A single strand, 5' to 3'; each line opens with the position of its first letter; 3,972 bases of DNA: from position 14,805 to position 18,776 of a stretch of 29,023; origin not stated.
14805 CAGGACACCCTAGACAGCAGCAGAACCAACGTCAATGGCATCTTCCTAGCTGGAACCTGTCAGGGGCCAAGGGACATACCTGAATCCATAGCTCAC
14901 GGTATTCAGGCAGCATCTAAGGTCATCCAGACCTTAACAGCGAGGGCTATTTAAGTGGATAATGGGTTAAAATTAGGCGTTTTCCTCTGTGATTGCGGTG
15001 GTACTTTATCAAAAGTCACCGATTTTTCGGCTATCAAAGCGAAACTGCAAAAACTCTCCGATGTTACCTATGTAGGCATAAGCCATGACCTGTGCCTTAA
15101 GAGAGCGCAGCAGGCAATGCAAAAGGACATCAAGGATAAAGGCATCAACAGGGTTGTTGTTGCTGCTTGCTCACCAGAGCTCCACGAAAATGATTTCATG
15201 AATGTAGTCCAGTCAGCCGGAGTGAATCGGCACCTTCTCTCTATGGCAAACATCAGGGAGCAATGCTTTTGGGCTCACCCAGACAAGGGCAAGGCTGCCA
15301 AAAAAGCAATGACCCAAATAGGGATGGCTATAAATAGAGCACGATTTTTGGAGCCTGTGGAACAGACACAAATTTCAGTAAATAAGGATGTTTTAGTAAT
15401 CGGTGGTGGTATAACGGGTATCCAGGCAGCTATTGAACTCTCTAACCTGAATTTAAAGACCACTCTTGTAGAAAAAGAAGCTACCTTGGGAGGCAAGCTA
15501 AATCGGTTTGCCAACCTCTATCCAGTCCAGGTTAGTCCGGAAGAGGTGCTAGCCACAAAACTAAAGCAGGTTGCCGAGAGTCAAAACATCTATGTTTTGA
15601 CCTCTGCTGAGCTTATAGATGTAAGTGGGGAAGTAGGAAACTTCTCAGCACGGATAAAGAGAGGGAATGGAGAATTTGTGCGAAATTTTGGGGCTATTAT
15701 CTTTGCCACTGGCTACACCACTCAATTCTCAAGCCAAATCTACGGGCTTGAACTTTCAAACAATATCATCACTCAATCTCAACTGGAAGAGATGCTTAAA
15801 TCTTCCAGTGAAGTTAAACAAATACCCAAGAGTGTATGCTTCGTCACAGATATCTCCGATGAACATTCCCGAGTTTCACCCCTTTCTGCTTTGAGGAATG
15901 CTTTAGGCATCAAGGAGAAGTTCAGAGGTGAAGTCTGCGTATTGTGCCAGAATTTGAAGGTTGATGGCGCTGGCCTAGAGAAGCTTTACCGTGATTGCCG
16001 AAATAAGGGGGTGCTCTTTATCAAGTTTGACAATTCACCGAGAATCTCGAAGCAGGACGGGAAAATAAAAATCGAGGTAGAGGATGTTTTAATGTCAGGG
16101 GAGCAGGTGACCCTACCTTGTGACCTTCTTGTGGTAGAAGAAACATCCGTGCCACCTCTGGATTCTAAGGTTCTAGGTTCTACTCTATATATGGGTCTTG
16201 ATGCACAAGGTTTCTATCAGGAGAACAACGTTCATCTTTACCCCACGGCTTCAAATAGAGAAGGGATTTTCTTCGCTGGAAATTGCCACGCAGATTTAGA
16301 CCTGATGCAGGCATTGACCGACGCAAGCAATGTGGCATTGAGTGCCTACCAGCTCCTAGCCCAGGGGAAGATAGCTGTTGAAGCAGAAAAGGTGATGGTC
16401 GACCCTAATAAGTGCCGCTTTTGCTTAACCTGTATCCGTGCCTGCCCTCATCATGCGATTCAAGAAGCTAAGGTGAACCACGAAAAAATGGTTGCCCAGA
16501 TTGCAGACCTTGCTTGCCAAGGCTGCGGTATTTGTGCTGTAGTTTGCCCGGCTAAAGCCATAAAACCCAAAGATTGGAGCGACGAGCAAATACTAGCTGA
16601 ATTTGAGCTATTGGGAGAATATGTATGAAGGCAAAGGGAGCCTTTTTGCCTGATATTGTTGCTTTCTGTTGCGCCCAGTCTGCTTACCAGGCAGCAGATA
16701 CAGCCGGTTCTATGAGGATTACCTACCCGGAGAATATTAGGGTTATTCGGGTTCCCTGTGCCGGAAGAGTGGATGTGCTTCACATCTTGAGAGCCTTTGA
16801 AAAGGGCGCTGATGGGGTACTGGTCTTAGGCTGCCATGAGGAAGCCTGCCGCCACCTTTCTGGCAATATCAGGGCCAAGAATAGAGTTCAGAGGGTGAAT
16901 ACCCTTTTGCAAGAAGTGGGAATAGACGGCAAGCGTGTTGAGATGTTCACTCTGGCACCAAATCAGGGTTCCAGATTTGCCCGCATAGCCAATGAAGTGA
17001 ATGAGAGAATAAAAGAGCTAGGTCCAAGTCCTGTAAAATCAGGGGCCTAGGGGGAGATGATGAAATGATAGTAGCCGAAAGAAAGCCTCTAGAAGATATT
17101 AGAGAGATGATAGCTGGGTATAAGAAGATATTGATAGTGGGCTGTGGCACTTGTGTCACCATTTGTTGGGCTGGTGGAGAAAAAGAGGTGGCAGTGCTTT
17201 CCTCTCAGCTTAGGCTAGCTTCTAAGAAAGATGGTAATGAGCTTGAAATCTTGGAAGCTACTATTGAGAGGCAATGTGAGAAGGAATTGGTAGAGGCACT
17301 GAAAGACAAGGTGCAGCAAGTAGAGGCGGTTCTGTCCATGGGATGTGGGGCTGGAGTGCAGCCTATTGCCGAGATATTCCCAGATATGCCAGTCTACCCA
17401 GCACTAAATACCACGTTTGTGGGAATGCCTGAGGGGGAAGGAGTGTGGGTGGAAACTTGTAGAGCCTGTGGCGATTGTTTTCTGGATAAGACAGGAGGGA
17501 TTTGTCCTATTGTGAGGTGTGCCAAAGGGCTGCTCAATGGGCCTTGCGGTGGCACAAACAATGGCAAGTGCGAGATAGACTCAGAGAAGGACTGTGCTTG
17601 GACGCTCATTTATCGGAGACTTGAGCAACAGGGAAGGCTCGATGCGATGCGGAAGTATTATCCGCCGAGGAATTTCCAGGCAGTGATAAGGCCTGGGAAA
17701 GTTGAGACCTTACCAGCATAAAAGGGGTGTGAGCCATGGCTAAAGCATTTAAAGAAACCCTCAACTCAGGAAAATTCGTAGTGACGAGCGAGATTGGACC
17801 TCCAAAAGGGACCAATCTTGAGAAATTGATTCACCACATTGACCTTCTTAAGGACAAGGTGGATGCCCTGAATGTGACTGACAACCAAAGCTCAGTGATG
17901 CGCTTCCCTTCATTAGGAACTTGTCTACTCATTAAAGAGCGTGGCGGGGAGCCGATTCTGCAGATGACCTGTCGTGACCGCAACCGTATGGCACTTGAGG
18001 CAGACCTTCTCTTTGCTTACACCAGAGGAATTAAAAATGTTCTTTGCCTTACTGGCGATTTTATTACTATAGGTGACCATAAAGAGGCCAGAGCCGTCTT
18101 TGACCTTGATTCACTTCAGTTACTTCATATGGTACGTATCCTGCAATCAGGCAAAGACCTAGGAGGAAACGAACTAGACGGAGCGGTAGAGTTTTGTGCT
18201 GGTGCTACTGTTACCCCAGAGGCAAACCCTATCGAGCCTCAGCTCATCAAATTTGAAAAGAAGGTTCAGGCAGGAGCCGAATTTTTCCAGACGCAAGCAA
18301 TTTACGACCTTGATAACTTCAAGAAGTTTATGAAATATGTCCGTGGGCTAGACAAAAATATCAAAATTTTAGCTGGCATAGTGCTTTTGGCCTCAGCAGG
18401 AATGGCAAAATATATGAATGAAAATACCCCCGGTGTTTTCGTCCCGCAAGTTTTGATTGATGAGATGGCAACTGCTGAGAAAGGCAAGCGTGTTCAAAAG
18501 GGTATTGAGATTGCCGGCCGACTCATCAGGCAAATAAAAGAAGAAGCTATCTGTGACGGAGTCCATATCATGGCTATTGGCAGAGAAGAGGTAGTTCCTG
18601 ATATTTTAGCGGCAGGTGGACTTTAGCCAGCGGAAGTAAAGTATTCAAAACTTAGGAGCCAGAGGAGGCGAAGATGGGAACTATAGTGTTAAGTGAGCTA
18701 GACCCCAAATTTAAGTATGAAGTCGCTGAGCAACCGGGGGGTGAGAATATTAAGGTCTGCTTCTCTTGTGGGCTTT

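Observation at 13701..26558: HdrB-less MetVF-Hdr-[NiFe]-hydrogenase operon: candidate H2/NADPH-coupled electron-bifurcating methylene-THF reductase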

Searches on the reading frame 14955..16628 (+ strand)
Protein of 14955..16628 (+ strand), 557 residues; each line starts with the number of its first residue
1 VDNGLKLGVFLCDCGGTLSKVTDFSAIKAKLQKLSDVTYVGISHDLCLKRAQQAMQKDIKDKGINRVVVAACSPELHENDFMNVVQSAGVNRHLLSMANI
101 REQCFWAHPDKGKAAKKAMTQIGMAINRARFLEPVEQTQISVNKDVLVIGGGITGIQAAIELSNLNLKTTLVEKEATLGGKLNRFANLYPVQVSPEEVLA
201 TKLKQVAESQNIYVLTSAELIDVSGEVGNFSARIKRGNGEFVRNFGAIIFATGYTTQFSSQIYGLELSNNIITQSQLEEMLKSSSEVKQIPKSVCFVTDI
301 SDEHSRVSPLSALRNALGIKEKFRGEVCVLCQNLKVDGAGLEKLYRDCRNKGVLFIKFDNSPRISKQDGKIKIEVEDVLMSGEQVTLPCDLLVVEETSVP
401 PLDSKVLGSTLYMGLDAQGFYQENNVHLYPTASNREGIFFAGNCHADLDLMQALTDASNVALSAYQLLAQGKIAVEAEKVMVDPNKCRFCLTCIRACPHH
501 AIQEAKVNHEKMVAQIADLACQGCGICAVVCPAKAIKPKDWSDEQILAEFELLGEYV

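Call 3: search_protein_families(library=pfam, proteins=[window:14955-16628:+], max_evalue=0.001)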
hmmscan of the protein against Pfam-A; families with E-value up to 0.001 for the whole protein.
window:14955-16628:+ (557 aa): 18 families
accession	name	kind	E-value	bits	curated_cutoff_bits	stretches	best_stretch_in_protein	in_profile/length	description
PF00037.32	Fer4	-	1.5e-09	37.7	21.1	2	481-503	2-24/24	4Fe-4S binding domain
PF07992.20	Pyr_redox_2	-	1.7e-09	37.9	26.1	1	144-288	1-141/291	Pyridine nucleotide-disulphide oxidoreductase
PF12831.13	FAD_oxidored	-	4.1e-08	33.4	27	1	145-182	1-38/416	FAD dependent oxidoreductase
PF12837.12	Fer4_6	-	5.9e-08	32.7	25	0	515-536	3-24/24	4Fe-4S binding domain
PF13484.11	Fer4_16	-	2.1e-07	32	30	0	521-543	2-26/66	4Fe-4S double cluster binding domain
PF01266.30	DAO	-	2.4e-07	31.1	27.9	1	145-193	1-50/353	FAD dependent oxidoreductase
PF12838.12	Fer4_7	-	2.8e-07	31.3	27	1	486-535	1-52/52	4Fe-4S dicluster domain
PF14697.11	Fer4_21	-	5.6e-07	30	35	1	481-536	2-57/59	4Fe-4S dicluster domain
PF13738.12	Pyr_redox_3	-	5.9e-07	29.5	30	1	141-261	162-274/305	Pyridine nucleotide-disulphide oxidoreductase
PF13237.11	Fer4_10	-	8e-07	29.3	25.5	1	480-532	2-53/53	4Fe-4S dicluster domain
PF00070.33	Pyr_redox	-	5.1e-06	27.3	22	1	146-179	2-35/82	Pyridine nucleotide-disulphide oxidoreductase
PF13450.12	NAD_binding_8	-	5.4e-06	27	21.9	1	148-185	1-38/68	NAD(P)-binding Rossmann-like domain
PF00890.30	FAD_binding_2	-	9.5e-06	25.5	20.4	1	145-181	1-37/414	FAD binding domain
PF13187.11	Fer4_9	-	1.3e-05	25.5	27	1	486-536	1-52/52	4Fe-4S dicluster domain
PF25160.1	LdpA_Fe-S-bd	-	1.9e-05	24.8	27.6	1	492-540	8-47/49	LdpA Fe-S cluster-binding domain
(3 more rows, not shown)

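Call 4: search_protein_families(library=ncbifam, proteins=[window:14955-16628:+], max_evalue=0.001)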
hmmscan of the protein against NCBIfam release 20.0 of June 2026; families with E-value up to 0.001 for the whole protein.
window:14955-16628:+ (557 aa): 84 families (the best 25 are shown)
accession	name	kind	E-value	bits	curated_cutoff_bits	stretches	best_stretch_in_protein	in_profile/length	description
NF040770.1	hetero_SS_HdrA2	exception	1.2e-114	384.1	1100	2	6-236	1-232/777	CoB-CoM heterodisulfide reductase HdrA2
NF041778.1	hetero_SS_HdrA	equivalog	8e-86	288.5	1400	2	6-236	7-239/771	ferredoxin:CoB-CoM heterodisulfide reductase subunit HdrA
NF041891.1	hdrA_Methbact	equivalog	9.9e-74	248.9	1300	2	5-236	1-230/762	ferredoxin:CoB-CoM heterodisulfide reductase subunit HdrA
TIGR02700.1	flavo_MJ0208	hypoth_equivalog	1.9e-12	46.9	251.35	1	472-537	136-195/234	dihydromethanopterin reductase (acceptor)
NF009410.0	PRK12771.1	subfamily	3.7e-11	42.3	516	2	136-183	131-178/566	NAD(P)-binding protein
TIGR02179.1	PorD_KorD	subfamily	2.3e-09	37.2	60.05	1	480-537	20-73/78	2-oxoacid:acceptor oxidoreductase, delta subunit, pyruvate/2-ketoisovalerate family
NF040684.1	PorD_Arch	equivalog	1.9e-08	34.3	120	1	481-537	28-80/85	pyruvate synthase subunit PorD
NF045790.1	OxalOxreddelta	equivalog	2.2e-08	33.7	230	1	478-537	253-307/316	oxalate oxidoreductase subunit delta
TIGR02512.1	FeFe_hydrog_A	subfamily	3.9e-08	32.6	405.95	1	480-544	2-75/375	[FeFe] hydrogenase, group A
NF002481.1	PRK01747.1-2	equivalog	5.3e-08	32.1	600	1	99-222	191-321/611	bifunctional tRNA (5-methylaminomethyl-2-thiouridine)(34)-methyltransferase MnmC2/FAD-dependent 5-carboxymethylaminomethyl-2-thiouridine(34)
TIGR03336.1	IOR_alpha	equivalog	5.7e-08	31.5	650.9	1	468-536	533-595/595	indolepyruvate ferredoxin oxidoreductase subunit alpha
TIGR01944.1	rnfB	subfamily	9.2e-08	31.8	68.7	1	450-543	80-167/190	RnfABCDGE type electron transport complex subunit B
NF007202.0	PRK09623.1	equivalog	1.7e-07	31.5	166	1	481-537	47-99/105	3-methyl-2-oxobutanoate dehydrogenase subunit delta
NF042909.1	FMH_DH_FwdF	exception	3.4e-07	29.7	375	1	476-504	169-197/336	tungsten-dependent formylmethanofuran dehydrogenase subunit FwdF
NF038196.1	ferrodoxin_EFR1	subfamily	4.8e-07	30.1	75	1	471-509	199-236/242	EFR1 family ferrodoxin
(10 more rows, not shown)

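Call 52: search_solved_structures(query=window:14955-16628:+, show_alignments=1, max_evalue=1e-10)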
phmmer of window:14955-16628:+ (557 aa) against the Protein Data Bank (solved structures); distinct sequences matched with E-value up to 1e-10: 6.
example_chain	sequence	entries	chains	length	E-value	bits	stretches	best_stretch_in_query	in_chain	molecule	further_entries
8rvu_a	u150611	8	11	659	3.8e-82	279.7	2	6-236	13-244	H(2):CoB-CoM heterodisulfide,ferredoxin reductase subunit A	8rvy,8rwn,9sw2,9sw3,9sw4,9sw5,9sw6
8rvv_A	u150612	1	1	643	5.1e-82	279.2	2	6-236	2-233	H(2):CoB-CoM heterodisulfide,ferredoxin reductase subunit A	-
5odc_A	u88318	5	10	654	4.7e-73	249.7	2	6-236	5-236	Heterodisulfide reductase, subunit A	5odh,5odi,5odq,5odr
9sfi_A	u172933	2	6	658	2.7e-68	233.9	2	6-236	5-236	CoB--CoM heterodisulfide reductase iron-sulfur subunit A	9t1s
7bkb_A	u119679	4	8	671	2.5e-59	204.4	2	6-236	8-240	CoB--CoM heterodisulfide reductase iron-sulfur subunit A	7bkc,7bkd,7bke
6tjr_A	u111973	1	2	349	1.3e-14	56.8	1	144-467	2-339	Fumarate reductase/succinate dehydrogenase flavoprotein domain protein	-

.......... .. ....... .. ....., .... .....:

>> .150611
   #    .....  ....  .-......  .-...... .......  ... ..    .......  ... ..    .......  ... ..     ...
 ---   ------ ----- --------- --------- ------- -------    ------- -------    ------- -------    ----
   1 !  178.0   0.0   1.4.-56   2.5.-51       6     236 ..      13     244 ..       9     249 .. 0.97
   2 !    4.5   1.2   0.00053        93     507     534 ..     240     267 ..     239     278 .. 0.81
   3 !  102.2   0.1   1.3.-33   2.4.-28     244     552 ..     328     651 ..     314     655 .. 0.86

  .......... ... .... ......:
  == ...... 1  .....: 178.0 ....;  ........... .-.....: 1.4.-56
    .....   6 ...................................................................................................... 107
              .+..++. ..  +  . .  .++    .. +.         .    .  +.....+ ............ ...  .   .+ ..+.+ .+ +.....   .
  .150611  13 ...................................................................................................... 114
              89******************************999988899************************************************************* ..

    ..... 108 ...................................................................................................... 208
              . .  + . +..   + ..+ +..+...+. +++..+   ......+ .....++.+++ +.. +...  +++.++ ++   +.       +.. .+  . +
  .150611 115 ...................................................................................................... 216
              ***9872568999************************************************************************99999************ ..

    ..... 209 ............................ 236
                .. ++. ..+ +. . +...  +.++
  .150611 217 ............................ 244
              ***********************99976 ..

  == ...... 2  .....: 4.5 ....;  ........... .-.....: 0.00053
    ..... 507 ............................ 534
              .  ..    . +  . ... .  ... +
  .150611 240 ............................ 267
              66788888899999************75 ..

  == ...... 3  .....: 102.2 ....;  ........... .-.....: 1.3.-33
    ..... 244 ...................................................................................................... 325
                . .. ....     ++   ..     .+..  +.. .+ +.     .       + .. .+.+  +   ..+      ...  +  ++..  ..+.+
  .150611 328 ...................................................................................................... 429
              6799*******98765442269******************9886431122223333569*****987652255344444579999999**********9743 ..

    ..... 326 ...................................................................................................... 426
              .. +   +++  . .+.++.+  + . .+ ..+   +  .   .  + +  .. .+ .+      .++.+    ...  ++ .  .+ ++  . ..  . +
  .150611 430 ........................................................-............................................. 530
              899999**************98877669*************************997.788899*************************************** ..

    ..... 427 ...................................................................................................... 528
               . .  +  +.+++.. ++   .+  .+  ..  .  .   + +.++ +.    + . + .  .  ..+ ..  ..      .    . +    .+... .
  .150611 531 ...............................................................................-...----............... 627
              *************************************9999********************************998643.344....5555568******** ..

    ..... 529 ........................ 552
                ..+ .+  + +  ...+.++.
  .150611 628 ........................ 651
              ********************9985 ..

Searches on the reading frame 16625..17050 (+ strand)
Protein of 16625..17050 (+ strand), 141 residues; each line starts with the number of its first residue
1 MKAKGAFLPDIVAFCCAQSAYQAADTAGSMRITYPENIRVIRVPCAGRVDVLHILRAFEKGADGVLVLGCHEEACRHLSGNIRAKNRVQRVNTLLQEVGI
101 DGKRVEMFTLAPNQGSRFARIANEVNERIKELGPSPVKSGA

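Call 3: search_protein_families(library=pfam, proteins=[window:16625-17050:+], max_evalue=0.001)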
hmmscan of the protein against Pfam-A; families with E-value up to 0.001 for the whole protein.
window:16625-17050:+ (141 aa): 1 family
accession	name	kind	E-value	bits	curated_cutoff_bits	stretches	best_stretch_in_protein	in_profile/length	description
PF02662.21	FlpD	-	9.3e-49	165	22.3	1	11-133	1-123/123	Methyl-viologen-reducing hydrogenase, delta subunit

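Call 4: search_protein_families(library=ncbifam, proteins=[window:16625-17050:+], max_evalue=0.001)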
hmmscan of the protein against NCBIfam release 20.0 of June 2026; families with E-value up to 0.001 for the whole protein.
window:16625-17050:+ (141 aa): 4 families
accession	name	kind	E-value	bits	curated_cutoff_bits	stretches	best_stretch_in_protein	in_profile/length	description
NF045873.1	F420_non_VhuD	exception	1e-44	151.8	215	1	10-138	3-131/132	F420-non-reducing hydrogenase iron-sulfur subunit VhuD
NF040770.1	hetero_SS_HdrA2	exception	3.9e-37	127.8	1100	1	8-135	647-774/777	CoB-CoM heterodisulfide reductase HdrA2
NF041891.1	hdrA_Methbact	equivalog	4.3e-14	51.7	1300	1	11-111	646-740/762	ferredoxin:CoB-CoM heterodisulfide reductase subunit HdrA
NF041778.1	hetero_SS_HdrA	equivalog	3.5e-08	31.8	1400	1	10-68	655-713/771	ferredoxin:CoB-CoM heterodisulfide reductase subunit HdrA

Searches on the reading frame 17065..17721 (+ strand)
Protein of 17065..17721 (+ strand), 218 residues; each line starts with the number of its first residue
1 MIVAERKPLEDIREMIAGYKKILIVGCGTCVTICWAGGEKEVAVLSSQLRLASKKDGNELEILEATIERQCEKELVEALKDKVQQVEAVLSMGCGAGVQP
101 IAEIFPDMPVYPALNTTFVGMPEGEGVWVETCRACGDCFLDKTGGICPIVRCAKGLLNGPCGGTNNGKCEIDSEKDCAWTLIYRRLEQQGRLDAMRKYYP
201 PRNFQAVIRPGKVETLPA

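Call 3: search_protein_families(library=pfam, proteins=[window:17065-17721:+], max_evalue=0.001)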
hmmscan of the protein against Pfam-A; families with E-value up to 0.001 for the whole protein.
window:17065-17721:+ (218 aa): 1 family
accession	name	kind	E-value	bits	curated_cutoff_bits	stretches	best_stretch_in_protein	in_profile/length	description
PF12225.13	DUF5981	-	2.9e-37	126.7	23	1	111-205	1-95/95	Methylene-tetrahydrofolate reductase C terminal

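Call 4: search_protein_families(library=ncbifam, proteins=[window:17065-17721:+], max_evalue=0.001)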
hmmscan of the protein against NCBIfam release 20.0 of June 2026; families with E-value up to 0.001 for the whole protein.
window:17065-17721:+ (218 aa): 1 family
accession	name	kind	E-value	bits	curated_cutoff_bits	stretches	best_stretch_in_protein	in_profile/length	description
TIGR02072.1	BioC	equivalog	0.0005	19.9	184.95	0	64-98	12-47/244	malonyl-ACP O-methyltransferase BioC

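Call 11: find_related_loci(query=window:17065-17721:+, collection=genome_contigs, flank=10000)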
Query window:17065-17721:+ (218 aa) in genome_contigs; peptide patterns used: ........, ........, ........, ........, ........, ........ (x = any residue, [..] = any of these).
214 stretches matched a pattern; 151 encode a relative of the query (tblastn E <= 1e-3); the best 80 are kept; 80 distinct loci.
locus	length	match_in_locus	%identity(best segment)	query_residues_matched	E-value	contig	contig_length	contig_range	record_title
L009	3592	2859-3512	94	1-218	5e-141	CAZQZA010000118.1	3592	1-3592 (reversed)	MAG TPA_asm: uncultured Dehalococcoidales bacterium isolate SRP068000_co1_122 genome assembly, contig: NODE_68796_length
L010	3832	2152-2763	51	1-205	1e-73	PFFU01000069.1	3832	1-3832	MAG: Candidatus Aquicultor secundus isolate CG17_big_fil_post_rev_8_21_14_2_50_50_24 CG17_8_21_14_2.50_scaffold_17193_c,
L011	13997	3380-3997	53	1-206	9e-73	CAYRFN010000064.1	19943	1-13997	MAG TPA_asm: uncultured Desulfobacteraceae bacterium isolate SRP323688_co1_105 genome assembly, contig: NODE_4504_length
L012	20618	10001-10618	51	1-206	4e-70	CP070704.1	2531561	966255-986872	MAG: Deltaproteobacteria bacterium isolate bin55 chromosome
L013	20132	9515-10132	50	1-206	3e-68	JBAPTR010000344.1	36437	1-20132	MAG: Desulfatiglandaceae bacterium isolate MFD01219_ilm_asm_bin15 k127_137773, whole genome shotgun sequence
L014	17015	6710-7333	52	3-213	7e-67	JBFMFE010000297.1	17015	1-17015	MAG: bacterium isolate MAG263 MAG263_297, whole genome shotgun sequence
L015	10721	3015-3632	50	1-205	4e-66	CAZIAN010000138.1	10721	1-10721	MAG TPA_asm: uncultured Pirellulales bacterium isolate binchicken_co81_115 genome assembly, contig: NODE_10026_length_10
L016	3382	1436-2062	49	3-214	2e-65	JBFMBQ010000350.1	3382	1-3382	MAG: bacterium isolate MAG168 MAG168_350, whole genome shotgun sequence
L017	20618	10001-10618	51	1-206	6e-69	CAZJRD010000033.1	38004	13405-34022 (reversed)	MAG TPA_asm: uncultured Desulfobacteraceae bacterium isolate binchicken_co81_476 genome assembly, contig: NODE_1207_leng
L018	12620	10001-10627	48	3-214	1e-61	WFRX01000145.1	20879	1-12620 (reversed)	MAG: bacterium isolate S015_6 k151_1406669, whole genome shotgun sequence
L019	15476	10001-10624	46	3-213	3e-61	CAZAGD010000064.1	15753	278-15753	MAG TPA_asm: uncultured Syntrophaceae bacterium isolate SRP231805_co4_146 genome assembly, contig: k141_58783, whole gen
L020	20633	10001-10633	48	3-216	2e-61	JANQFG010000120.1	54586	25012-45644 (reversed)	MAG: bacterium isolate PL23a_bin.76 k99_1352090, whole genome shotgun sequence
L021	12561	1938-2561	45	1-205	2e-61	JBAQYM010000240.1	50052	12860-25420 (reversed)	MAG: Syntrophobacteraceae bacterium isolate MFD12011_ilm_asm_bin22 k127_24219, whole genome shotgun sequence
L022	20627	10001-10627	47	3-214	3e-61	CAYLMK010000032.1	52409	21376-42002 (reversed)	MAG TPA_asm: uncultured Thermodesulfobacteriota bacterium isolate binchicken_co274_253 genome assembly, contig: NODE_165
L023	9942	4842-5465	47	3-213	5e-61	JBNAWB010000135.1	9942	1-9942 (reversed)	MAG: Thermodesulfobacteriota bacterium isolate Kamch4342-D-MF-053 bin28.fa-135, whole genome shotgun sequence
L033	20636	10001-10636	47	3-218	5e-59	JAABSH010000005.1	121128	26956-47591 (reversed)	MAG: Desulfobacteraceae bacterium isolate S10.Bin129 NODE_5_length_121128_cov_11.2945, whole genome shotgun sequence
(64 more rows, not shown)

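Call 72: search_protein_families(library=pfam, proteins=[L033:6861-9992:+], max_evalue=1e-8)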
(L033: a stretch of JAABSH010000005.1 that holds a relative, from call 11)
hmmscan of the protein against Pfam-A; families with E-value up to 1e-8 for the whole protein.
L033:6861-9992:+ (1043 aa): 6 families
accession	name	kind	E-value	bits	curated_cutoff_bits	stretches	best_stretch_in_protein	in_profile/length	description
PF01512.22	Complex1_51K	-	7.2e-46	156.2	31.2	1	178-349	1-149/150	Nuo51 FMN-binding domain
PF10589.14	NADH_4Fe-4S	-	2.7e-31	107.7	23.5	1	460-544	1-85/85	NADH-ubiquinone oxidoreductase-F iron-sulfur binding region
PF07992.20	Pyr_redox_2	-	7.4e-30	104.8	26.1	1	654-952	2-291/291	Pyridine nucleotide-disulphide oxidoreductase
PF14691.11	Fer4_20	-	3.4e-25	88.5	25.8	1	549-638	23-110/113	Dihydroprymidine dehydrogenase domain II, 4Fe-4S cluster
PF13738.12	Pyr_redox_3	-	6e-15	55.7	30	1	742-936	128-305/305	Pyridine nucleotide-disulphide oxidoreductase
PF13450.12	NAD_binding_8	-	3.3e-09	37.3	21.9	1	657-690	1-34/68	NAD(P)-binding Rossmann-like domain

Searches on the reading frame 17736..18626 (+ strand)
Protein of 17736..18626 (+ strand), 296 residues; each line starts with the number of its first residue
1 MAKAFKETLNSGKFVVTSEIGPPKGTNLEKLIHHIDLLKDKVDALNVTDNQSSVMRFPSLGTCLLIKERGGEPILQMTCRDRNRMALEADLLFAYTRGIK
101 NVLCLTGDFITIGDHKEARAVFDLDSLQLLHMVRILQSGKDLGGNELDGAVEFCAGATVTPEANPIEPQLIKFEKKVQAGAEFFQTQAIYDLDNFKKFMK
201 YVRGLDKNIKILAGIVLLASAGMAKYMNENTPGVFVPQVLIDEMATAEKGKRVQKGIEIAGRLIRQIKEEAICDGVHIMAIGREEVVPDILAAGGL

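Call 3: search_protein_families(library=pfam, proteins=[window:17736-18626:+], max_evalue=0.001)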
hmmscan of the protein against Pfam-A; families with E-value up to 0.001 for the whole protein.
window:17736-18626:+ (296 aa): 1 family
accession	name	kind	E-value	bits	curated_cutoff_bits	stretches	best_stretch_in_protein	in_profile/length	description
PF02219.23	MTHFR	-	6.5e-43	147.6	24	1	6-292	3-284/287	Methylenetetrahydrofolate reductase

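Call 4: search_protein_families(library=ncbifam, proteins=[window:17736-18626:+], max_evalue=0.001)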
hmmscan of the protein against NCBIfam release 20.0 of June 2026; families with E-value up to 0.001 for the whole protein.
window:17736-18626:+ (296 aa): 4 families
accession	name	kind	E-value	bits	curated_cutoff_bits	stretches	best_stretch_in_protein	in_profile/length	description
NF006396.0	PRK08645.1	equivalog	4.4e-65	220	453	1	3-280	312-587/611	bifunctional homocysteine S-methyltransferase/methylenetetrahydrofolate reductase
TIGR00676.1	fadh2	equivalog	1e-22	80.8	293.7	1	19-292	4-272/275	methylenetetrahydrofolate reductase [NAD(P)H]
TIGR00677.1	fadh2_euk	equivalog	3.3e-17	62.7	310.05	1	72-293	61-274/281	methylenetetrahydrofolate reductase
NF006950.0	PRK09432.1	equivalog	1.3e-12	47.6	382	1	12-286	21-282/296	methylenetetrahydrofolate reductase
